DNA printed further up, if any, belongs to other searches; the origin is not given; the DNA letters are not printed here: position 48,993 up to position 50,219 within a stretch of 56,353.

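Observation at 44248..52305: Accessory island combining a betaine-type ABC importer, a broken LysR regulator and a guanidino-compound enzyme trio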

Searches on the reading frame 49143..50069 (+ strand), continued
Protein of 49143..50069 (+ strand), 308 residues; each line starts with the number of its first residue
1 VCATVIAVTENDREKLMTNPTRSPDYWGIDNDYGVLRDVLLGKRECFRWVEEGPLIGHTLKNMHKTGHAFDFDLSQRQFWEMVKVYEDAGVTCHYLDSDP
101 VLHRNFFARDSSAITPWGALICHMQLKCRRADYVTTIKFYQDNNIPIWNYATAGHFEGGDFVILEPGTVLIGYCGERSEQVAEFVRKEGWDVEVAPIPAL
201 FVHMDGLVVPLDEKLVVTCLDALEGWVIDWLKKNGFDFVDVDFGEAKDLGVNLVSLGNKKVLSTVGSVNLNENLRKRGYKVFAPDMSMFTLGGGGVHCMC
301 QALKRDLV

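Call 32: fold_search(model_id=the predicted structure, library=pdb)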
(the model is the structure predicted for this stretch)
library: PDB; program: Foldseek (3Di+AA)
matches with E <= 10: 446; with E <= 0.001: 101
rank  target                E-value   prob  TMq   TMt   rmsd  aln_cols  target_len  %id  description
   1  9azg                  6.8e-12  1.00  0.65  0.53   6.7       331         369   17  Native nnhA in H32 (released 2025-01-01)
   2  9b01                  1.8e-11  1.00  0.65  0.53   6.8       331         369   17  Catalytic mutant C357A nnhA in CHES buffer (released 2025-01-01)
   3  1jdw                  3.4e-11  1.00  0.62  0.52   7.9       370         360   15  CRYSTAL STRUCTURE AND MECHANISM OF L-ARGININE: GLYCINE AMIDINOTRANSFERASE: A MITOCHONDRIAL ENZYME INVOLVED IN CREATINE B (released 1998-01-28)
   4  1rxx_D                4.4e-11  1.00  0.54  0.41  12.8       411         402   17  Structure of arginine deiminase (released 2004-01-13)
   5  3rhy_A                5.0e-11  1.00  0.58  0.67   6.0       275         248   15  Crystal structure of the dimethylarginine dimethylaminohydrolase adduct with 4-chloro-2-hydroxymethylpyridine (released 2011-06-15)
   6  2jdx                  6.4e-11  1.00  0.63  0.52   7.8       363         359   14  CRYSTAL STRUCTURE OF HUMAN L-ARGININE:GLYCINE AMIDINOTRANSFERASE, DELETIONMUTANT ATDELTAM302 (released 1999-02-09)
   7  6u1r_B                7.7e-11  1.00  0.61  0.54   8.3       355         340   14  SxtG an amidinotransferase from the Microseira wollei in Saxitoxin biosynthetic pathway (released 2020-03-18)
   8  4jdw                  8.7e-11  1.00  0.61  0.51   8.5       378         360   13  CRYSTAL STRUCTURE AND MECHANISM OF L-ARGININE: GLYCINE AMIDINOTRANSFERASE: A MITOCHONDRIAL ENZYME INVOLVED IN CREATINE B (released 1998-01-28)
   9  1h70                  1.8e-10  1.00  0.57  0.64   6.5       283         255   14  DDAH FROM PSEUDOMONAS AERUGINOSA. C249S MUTANT COMPLEXED WITH CITRULLINE (released 2001-08-02)
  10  6u1r_A                2.4e-10  1.00  0.63  0.53   7.7       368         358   13  SxtG an amidinotransferase from the Microseira wollei in Saxitoxin biosynthetic pathway (released 2020-03-18)
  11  1rxx_A                3.4e-10  1.00  0.52  0.39  12.8       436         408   14  Structure of arginine deiminase (released 2004-01-13)
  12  6jv0                  3.9e-10  1.00  0.62  0.66   6.2       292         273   14  Crystal Structure of N-terminal domain of ArgZ, bound to Product, an arginine dihydrolase from the Ornithine-Ammonia Cyc (released 2020-01-15)
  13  6juz                  4.7e-10  1.00  0.63  0.67   6.2       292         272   14  Crystal Structure of N-terminal domain of ArgZ(N71S) covalently bond to a reaction intermediate (released 2020-01-15)
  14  6jv1                  7.2e-10  1.00  0.62  0.67   6.2       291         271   13  Crystal Structure of N-terminal domain of ArgZ, C264S mutant, bound to Substrate, an arginine dihydrolase from the Ornit (released 2020-01-15)
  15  5wpi_A                7.2e-10  1.00  0.57  0.47   8.3       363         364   13  The virulence-associated protein HsvA from the fire blight pathogen Erwinia amylovora is a polyamine amidinotransferas (released 2017-11-15)
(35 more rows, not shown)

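Call 33: search_protein_representatives(protein=window:49191-50069:+)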
Query: 292 residues. Proteins with E-value up to 0.001 (for the whole library): 981; up to 1e-10: 355; up to 1e-30: 55. The best 150 are listed.
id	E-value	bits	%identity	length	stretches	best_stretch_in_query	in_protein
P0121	5.8e-106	370.7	74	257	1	3-226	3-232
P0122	7.8e-99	347.3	83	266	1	10-188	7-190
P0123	1.1e-89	317.2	73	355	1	7-197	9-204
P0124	1.8e-77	277.1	46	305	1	7-290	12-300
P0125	8.3e-69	248.6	76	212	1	63-205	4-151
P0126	5.6e-64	232.8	39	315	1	5-291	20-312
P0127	5.4e-62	226.2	59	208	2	2-150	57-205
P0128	6.7e-60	219.4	53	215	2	10-151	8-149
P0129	3.2e-58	213.9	40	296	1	10-290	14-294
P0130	3.7e-56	207.1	50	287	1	11-229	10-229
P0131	3.9e-56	207.0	41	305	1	9-289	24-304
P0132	1.5e-51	191.9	77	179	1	84-199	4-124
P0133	2.0e-51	191.5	38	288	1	10-290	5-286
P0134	6.9e-51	189.8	47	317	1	5-206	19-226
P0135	7.1e-50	186.4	56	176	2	163-292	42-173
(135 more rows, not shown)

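Call 37: find_encoding_contigs(protein=P0009, flank=10000, max_places=3)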
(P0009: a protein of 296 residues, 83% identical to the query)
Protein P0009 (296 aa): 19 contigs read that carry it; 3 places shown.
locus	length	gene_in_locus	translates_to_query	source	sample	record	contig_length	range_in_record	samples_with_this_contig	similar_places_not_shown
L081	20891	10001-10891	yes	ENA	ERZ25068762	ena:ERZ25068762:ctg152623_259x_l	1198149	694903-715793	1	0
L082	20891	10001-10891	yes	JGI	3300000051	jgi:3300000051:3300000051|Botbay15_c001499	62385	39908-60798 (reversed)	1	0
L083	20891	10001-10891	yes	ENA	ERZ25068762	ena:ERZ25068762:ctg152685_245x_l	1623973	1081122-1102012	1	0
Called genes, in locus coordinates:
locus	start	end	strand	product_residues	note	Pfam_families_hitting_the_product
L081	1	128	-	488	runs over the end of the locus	PF02696:SelO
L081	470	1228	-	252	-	PF00106:adh_short, PF08659:KR, PF23441:SDR (weak), PF01370:Epimerase, PF13561:adh_short_C2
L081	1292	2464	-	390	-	PF00355:Rieske, PF00848:Ring_hydroxyl_A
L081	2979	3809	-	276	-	PF05721:PhyH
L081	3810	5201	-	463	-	PF00202:Aminotran_3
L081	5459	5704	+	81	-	-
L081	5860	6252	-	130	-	PF07883:Cupin_2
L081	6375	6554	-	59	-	-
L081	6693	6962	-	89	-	PF01797:Y1_Tnp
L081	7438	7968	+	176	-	PF13701:DDE_Tnp_1_4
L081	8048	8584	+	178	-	PF01609:DDE_Tnp_1, PF13701:DDE_Tnp_1_4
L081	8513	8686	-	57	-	-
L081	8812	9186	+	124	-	PF00665:rve (weak)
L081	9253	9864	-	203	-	PF01583:APS_kinase, PF13671:AAA_33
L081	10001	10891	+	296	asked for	PF02274:ADI, PF19420:DDAH_eukar, PF02274:ADI (weak)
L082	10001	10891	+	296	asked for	PF02274:ADI, PF19420:DDAH_eukar, PF02274:ADI (weak)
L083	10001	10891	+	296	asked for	PF02274:ADI, PF19420:DDAH_eukar, PF02274:ADI (weak)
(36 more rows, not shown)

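Call 38: find_encoding_contigs(protein=P0092, flank=10000, max_places=2)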
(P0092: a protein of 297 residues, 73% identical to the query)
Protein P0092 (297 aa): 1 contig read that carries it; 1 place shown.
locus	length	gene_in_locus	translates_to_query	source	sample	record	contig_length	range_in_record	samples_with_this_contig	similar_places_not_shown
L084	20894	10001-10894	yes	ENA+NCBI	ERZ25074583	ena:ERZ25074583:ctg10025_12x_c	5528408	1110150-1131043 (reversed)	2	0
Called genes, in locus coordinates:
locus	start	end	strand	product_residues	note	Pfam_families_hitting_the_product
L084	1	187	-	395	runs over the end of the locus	PF08007:JmjC_2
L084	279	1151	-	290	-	-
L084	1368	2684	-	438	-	-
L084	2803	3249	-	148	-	-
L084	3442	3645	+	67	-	-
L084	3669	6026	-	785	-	PF21088:MS_channel_1st, PF00924:MS_channel_2nd, PF21082:MS_channel_3rd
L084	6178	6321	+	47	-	-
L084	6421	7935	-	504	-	-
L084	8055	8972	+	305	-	PF00126:HTH_1, PF03466:LysR_substrate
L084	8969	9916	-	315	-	PF00126:HTH_1, PF03466:LysR_substrate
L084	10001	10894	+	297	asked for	PF02274:ADI, PF19420:DDAH_eukar, PF02274:ADI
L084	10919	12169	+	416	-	PF01546:Peptidase_M20, PF07687:M20_dimer (weak)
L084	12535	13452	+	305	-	PF00126:HTH_1, PF03466:LysR_substrate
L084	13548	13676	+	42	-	-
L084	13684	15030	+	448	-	PF07690:MFS_1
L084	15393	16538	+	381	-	-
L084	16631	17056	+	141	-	PF16156:DUF4864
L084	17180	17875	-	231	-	PF00106:adh_short, PF01370:Epimerase, PF08659:KR, PF13561:adh_short_C2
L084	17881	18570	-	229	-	PF00106:adh_short, PF08659:KR, PF13561:adh_short_C2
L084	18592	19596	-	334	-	PF03576:Peptidase_S58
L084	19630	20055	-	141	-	PF07885:Ion_trans_2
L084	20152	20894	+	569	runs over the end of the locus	PF01019:G_glu_transpept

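Call 39: find_encoding_contigs(protein=P0113, flank=10000, max_places=2)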
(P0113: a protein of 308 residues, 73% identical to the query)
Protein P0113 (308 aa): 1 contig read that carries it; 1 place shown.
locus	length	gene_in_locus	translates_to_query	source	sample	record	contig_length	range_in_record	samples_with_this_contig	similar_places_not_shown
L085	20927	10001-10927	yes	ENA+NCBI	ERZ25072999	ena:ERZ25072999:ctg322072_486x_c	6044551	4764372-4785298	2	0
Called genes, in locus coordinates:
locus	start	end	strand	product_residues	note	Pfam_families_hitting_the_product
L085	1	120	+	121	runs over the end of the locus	-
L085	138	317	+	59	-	-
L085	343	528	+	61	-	-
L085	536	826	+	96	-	-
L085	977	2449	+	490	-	-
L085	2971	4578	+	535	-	PF00884:Sulfatase, PF01663:Phosphodiest (weak), PF16347:SGSH_C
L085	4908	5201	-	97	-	PF09394:Inhibitor_I42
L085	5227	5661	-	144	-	-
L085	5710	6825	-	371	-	PF00112:Peptidase_C1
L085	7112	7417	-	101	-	-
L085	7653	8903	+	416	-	PF00999:Na_H_Exchanger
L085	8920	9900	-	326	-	PF00126:HTH_1, PF03466:LysR_substrate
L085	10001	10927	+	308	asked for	PF02274:ADI, PF19420:DDAH_eukar, PF02274:ADI (weak)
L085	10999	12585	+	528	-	PF00496:SBP_bac_5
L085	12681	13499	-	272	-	PF00528:BPD_transp_1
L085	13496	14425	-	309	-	PF00528:BPD_transp_1 (weak)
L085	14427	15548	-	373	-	PF00005:ABC_tran, PF08402:TOBE_2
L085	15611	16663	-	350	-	PF01547:SBP_bac_1, PF13416:SBP_bac_8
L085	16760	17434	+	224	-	-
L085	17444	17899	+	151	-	PF13669:Glyoxalase_4 (faint), PF00903:Glyoxalase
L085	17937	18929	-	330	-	PF02615:Ldh_2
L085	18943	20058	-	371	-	PF00724:Oxidored_FMN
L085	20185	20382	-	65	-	-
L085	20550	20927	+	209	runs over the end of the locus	-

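Call 48: find_encoding_contigs(protein=P0001, flank=10000, max_places=4)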
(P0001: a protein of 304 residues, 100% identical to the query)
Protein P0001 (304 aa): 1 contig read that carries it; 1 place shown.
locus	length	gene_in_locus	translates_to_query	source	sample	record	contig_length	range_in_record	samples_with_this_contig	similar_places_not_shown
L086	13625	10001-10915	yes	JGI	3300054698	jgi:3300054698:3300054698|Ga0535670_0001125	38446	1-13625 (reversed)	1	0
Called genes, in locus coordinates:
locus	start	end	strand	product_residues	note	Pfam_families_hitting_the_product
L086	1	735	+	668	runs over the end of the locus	PF00456:Transketolase_N, PF13292:DXP_synthase_N (faint), PF02779:Transket_pyr, PF02780:Transketolase_C, PF22613:Transketolase_C_1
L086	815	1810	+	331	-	PF00044:Gp_dh_N, PF02800:Gp_dh_C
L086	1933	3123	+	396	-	PF00162:PGK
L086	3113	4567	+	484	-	PF00224:PK, PF02887:PK_C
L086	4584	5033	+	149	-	PF00583:Acetyltransf_1, PF13673:Acetyltransf_10, PF13508:Acetyltransf_7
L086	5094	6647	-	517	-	PF00528:BPD_transp_1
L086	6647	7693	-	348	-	PF00005:ABC_tran, PF13304:AAA_21 (weak)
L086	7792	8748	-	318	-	PF04069:OpuAC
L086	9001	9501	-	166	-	PF03466:LysR_substrate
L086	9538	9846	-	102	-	PF00126:HTH_1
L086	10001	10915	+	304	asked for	PF02274:ADI (weak), PF19420:DDAH_eukar, PF02274:ADI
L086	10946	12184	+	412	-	PF01546:Peptidase_M20, PF07687:M20_dimer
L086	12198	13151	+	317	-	PF00491:Arginase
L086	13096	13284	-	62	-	-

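Call 53: search_solved_structures(query=A1, max_evalue=1, show_alignments=5)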
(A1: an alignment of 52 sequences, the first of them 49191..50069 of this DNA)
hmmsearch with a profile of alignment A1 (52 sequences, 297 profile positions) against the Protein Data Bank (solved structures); distinct sequences matched with E-value up to 1: 24.
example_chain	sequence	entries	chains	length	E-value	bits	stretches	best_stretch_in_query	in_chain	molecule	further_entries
1rxx_A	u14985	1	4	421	6.2e-08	35.4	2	90-205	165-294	Arginine deiminase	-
3rhy_A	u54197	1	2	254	7e-08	35.2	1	55-289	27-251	N(G),N(G)-dimethylarginine dimethylaminohydrolase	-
2aci_A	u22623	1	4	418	1.8e-07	33.8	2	137-205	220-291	Arginine deiminase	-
3bpb_A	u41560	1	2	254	2.5e-07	33.4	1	55-289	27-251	dimethylarginine dimethylaminohydrolase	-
2abr_A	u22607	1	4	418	3.9e-07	32.8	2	90-195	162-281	Arginine deiminase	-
2aaf_A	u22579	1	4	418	5.6e-07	32.2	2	90-188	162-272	Arginine deiminase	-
1h70_A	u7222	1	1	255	1.7e-06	30.7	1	55-289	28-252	NG, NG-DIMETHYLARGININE DIMETHYLAMINOHYDROLASE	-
2a9g_A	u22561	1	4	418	1.7e-06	30.6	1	90-205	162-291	Arginine deiminase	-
9azg_A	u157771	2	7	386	2.2e-06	30.3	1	127-296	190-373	2-nitroimidazole nitrohydrolase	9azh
4e4j_A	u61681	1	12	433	3.7e-05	26.2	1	90-228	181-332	Arginine deiminase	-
9b01_A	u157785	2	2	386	4.8e-05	25.9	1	127-295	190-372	2-nitroimidazole nitrohydrolase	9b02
6jv0_A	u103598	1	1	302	6e-05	25.6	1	124-289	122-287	Sll1336 protein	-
6juz_A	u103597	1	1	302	6.1e-05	25.5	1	124-289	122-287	Sll1336 protein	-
1lxy_A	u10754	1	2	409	0.00015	24.3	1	47-202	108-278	Arginine Deiminase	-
1s9r_A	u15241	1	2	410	0.00015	24.2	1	47-202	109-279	Arginine deiminase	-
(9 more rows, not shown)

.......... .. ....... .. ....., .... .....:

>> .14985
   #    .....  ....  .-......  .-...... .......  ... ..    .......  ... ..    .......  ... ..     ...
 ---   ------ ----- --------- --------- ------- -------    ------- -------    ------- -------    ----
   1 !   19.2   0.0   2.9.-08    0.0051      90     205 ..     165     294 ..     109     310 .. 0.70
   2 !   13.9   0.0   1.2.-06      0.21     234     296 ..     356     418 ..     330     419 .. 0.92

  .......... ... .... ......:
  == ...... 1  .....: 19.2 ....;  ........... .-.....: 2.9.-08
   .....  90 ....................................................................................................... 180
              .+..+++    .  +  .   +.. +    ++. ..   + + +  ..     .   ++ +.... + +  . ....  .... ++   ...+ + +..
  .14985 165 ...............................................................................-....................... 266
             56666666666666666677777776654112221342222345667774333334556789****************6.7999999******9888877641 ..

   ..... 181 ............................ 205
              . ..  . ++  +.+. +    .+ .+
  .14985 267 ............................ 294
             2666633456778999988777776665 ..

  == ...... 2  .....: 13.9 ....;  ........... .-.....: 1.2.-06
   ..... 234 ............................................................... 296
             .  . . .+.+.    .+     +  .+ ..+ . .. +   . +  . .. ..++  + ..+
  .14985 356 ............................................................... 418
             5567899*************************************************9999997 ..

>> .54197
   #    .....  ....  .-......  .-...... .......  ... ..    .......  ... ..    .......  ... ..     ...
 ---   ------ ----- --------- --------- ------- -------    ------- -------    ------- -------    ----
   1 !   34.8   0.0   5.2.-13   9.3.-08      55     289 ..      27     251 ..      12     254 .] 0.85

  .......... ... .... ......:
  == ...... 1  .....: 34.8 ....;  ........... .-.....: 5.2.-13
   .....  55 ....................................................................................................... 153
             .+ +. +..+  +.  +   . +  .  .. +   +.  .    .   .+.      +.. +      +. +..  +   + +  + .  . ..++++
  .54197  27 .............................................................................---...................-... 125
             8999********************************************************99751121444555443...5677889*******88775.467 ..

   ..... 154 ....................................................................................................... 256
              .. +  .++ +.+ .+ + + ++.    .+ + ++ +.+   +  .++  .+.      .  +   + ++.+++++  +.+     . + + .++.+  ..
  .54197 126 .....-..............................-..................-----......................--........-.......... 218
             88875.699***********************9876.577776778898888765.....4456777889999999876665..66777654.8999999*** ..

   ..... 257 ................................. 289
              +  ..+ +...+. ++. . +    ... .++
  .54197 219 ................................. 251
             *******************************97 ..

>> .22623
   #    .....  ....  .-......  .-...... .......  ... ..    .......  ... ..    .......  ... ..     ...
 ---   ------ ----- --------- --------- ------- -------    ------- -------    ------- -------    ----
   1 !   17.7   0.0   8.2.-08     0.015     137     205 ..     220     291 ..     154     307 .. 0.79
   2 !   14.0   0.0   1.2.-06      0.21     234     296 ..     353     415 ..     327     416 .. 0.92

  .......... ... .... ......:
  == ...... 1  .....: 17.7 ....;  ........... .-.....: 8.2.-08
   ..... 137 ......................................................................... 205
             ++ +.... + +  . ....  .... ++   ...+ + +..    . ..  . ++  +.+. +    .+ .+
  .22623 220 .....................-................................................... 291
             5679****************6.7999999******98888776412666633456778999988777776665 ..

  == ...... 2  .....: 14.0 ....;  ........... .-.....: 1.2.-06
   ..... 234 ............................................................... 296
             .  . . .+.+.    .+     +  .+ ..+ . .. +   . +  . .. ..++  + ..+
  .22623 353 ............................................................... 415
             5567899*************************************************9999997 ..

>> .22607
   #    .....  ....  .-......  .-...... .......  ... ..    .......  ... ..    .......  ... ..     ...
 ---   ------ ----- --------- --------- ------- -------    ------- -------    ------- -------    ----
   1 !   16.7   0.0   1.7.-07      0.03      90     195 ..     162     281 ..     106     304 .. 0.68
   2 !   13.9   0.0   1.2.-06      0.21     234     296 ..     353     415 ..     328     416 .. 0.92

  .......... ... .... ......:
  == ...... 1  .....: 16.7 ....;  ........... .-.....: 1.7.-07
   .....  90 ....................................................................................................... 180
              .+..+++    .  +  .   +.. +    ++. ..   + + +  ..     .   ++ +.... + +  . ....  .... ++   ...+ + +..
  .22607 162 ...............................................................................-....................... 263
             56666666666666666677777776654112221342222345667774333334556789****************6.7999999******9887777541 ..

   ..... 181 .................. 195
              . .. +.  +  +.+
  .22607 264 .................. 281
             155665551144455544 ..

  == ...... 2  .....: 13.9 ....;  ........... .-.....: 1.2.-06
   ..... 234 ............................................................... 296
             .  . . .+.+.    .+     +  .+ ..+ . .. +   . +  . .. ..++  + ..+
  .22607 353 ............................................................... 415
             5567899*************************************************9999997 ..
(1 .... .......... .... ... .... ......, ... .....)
